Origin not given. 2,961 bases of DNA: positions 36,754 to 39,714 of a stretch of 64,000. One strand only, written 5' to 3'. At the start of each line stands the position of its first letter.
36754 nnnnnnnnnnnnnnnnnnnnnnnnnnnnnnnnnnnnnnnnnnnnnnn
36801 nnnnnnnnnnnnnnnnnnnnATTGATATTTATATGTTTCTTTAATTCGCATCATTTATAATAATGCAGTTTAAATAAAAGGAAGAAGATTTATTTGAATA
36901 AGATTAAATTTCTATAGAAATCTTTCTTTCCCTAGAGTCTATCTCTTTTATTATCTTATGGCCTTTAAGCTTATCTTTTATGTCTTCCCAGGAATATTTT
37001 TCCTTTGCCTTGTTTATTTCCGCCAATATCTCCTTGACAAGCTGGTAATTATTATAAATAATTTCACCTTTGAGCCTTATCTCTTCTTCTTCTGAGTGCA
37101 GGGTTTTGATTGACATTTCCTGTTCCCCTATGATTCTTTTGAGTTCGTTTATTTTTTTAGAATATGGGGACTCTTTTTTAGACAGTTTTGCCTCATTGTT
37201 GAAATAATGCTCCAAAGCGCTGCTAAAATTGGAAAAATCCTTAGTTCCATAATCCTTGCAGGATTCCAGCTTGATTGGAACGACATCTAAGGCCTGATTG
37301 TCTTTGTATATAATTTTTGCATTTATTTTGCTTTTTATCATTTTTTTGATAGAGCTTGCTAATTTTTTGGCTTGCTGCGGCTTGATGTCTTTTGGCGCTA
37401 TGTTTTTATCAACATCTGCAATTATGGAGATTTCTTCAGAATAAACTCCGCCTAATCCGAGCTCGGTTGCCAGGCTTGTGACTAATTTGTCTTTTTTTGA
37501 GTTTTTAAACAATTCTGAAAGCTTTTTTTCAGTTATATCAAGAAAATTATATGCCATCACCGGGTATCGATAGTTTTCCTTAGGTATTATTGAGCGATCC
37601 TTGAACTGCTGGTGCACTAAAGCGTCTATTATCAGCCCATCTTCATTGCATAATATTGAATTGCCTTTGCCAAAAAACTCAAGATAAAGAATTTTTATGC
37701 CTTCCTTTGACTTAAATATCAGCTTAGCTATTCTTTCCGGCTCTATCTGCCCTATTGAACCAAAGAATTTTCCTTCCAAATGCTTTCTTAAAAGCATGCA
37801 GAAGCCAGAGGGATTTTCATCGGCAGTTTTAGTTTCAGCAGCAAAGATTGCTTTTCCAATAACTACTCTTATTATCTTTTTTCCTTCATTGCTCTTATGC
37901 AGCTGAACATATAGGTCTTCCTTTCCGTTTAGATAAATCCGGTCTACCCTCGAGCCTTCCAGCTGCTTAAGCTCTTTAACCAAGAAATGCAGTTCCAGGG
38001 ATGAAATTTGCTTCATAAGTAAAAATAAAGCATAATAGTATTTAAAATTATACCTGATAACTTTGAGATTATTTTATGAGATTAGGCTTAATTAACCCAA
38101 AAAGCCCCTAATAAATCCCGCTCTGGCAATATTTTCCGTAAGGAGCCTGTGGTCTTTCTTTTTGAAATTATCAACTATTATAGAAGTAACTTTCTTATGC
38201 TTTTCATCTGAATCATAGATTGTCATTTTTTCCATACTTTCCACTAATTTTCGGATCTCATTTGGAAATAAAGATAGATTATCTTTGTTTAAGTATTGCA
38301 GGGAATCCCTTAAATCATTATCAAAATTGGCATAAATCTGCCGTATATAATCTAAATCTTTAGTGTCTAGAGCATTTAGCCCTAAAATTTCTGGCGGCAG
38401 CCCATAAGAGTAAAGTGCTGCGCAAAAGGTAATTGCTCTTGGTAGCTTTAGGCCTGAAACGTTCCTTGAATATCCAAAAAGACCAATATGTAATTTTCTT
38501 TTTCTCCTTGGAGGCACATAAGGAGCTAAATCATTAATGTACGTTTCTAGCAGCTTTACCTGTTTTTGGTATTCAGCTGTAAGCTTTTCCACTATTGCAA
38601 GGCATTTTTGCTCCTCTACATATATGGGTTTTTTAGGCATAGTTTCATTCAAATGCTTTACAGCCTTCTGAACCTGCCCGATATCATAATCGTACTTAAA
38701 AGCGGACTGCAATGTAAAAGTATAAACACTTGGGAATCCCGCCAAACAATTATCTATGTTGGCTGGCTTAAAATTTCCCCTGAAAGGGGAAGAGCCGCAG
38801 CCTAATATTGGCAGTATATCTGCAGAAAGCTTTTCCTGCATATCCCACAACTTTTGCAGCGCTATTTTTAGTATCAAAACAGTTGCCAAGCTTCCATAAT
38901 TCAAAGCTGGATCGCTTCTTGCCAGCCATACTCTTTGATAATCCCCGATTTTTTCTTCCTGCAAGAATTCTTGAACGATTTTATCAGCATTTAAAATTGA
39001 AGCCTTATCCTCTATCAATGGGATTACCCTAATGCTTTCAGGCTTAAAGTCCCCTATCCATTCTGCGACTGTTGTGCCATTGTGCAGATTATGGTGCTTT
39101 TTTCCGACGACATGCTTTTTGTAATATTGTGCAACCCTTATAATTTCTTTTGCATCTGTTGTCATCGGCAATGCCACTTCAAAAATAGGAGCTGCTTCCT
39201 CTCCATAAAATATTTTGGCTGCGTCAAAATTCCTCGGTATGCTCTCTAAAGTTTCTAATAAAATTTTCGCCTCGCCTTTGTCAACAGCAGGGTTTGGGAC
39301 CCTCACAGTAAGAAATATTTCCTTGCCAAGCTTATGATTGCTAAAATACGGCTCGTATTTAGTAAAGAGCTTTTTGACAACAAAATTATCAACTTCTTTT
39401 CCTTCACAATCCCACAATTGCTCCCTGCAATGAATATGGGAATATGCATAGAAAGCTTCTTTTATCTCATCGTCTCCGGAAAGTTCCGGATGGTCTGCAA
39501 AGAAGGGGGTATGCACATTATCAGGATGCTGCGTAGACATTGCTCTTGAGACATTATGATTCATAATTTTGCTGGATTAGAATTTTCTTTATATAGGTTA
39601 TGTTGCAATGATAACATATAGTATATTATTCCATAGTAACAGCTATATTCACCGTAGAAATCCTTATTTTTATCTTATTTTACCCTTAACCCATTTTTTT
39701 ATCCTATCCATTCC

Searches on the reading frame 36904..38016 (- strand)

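Call 24: search_protein_families(library=ncbifam, proteins=[window:36904-38016:-], max_evalue=0.00001)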
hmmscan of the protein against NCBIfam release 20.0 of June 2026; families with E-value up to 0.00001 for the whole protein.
window:36904-38016:- (370 aa): 2 families
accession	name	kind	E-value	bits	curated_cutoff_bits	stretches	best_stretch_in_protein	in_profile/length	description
NF041120.1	RqcH_arch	equivalog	6.2e-79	266.5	400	1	5-370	1-376/645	ribosome rescue protein RqcH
NF038240.1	fibro_bind_EfbA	exception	1.6e-11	43.5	1025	1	10-329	9-342/567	fibronectin-binding protein EfbA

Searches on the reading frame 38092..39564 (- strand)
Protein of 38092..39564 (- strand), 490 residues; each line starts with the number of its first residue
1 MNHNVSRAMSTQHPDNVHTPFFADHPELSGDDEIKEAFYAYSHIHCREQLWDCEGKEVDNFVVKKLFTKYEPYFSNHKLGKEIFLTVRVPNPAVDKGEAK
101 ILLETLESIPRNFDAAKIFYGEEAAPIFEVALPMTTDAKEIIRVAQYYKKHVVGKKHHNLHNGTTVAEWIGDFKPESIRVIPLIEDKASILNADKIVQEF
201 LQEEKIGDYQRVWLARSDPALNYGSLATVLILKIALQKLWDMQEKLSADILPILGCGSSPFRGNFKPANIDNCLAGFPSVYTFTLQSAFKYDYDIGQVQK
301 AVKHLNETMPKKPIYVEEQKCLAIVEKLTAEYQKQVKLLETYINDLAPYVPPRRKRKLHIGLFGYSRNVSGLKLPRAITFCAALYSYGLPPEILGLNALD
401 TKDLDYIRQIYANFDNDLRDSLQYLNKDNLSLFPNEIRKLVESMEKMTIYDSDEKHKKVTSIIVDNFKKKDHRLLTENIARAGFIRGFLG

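Call 24: search_protein_families(library=ncbifam, proteins=[window:38092-39564:-], max_evalue=0.00001)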
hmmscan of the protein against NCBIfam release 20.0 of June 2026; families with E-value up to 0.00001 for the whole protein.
window:38092-39564:- (490 aa): 1 family
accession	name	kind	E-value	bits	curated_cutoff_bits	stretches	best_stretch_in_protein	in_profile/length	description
TIGR02751.1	PEPCase_arch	equivalog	3.4e-178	593.6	146.05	1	5-490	1-506/506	phosphoenolpyruvate carboxylase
